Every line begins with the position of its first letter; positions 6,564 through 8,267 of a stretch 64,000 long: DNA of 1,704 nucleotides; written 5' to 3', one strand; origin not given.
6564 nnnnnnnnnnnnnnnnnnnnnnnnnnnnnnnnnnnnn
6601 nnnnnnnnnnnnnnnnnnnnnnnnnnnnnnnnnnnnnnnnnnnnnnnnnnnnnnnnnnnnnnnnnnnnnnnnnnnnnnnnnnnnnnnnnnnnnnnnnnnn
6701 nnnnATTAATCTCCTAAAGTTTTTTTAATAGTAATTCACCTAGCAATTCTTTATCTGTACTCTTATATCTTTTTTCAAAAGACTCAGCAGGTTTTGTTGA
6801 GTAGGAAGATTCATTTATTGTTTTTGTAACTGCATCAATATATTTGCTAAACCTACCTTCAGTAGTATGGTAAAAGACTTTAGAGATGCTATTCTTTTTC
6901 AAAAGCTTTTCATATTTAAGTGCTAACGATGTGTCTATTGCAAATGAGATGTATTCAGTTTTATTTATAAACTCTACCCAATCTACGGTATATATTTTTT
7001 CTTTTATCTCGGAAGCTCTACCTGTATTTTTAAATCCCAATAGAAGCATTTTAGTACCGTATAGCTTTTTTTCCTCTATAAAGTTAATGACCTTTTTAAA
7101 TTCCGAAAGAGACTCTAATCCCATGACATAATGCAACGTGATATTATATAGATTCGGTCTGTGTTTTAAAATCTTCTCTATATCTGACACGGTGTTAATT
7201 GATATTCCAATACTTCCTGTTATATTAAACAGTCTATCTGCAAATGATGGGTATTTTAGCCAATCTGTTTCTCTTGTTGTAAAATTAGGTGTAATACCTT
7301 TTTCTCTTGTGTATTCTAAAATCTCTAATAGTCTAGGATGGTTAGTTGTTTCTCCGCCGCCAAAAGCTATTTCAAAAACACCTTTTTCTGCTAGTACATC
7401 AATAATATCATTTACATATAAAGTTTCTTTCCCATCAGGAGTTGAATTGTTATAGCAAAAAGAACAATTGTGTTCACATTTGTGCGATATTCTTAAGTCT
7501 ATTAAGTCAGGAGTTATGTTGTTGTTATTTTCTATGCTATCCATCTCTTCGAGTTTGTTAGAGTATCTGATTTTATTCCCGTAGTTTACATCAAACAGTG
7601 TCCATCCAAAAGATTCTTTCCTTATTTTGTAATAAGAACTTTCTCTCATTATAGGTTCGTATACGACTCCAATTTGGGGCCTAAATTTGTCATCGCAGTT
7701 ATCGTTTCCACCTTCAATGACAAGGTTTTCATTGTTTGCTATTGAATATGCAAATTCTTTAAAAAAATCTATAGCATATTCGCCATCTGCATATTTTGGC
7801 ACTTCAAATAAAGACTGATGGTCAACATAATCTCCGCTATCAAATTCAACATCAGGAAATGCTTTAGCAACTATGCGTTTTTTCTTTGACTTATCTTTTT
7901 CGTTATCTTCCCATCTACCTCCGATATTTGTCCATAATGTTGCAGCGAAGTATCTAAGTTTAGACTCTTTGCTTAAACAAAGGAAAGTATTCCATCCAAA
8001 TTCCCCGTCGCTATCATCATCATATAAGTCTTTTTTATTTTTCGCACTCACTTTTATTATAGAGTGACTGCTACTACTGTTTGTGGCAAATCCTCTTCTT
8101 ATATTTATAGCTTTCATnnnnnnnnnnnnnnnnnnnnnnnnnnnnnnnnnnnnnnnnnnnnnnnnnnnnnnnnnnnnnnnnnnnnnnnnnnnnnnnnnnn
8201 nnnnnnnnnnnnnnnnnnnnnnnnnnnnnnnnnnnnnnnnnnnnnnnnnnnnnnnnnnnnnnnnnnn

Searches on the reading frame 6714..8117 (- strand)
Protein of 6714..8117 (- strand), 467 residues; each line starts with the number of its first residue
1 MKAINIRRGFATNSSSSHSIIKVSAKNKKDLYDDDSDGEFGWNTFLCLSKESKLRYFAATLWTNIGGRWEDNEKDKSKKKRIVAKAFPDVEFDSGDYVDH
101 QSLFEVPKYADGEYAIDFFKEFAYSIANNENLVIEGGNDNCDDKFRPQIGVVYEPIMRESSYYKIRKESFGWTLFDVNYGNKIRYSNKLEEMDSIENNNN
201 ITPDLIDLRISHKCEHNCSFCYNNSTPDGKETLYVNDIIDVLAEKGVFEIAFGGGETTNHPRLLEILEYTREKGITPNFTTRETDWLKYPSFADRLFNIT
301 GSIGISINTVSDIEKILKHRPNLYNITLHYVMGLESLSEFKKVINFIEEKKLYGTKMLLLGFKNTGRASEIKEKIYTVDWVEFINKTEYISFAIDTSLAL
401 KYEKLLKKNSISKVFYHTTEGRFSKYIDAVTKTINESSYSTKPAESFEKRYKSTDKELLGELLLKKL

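Call 24: search_protein_families(library=phrogs, proteins=[window:6714-8117:-], max_evalue=0.001)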
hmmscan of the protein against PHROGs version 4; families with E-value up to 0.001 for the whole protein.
window:6714-8117:- (467 aa): 5 families
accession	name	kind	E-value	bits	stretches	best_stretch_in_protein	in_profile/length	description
phrog_16999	-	other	2.7e-27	97.1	1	201-449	8-278/288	Fe-S oxidoreductase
phrog_1802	-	other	1.6e-08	34.9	1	182-273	22-125/556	radical SAM domain-containing protein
phrog_7293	-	unknown function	5.5e-08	33.2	1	166-370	28-235/384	-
phrog_27238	-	other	1.8e-05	25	1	198-271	18-91/338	radical SAM domain-containing protein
phrog_13987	-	other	0.00037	20.9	1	205-436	16-246/274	radical SAM domain-containing protein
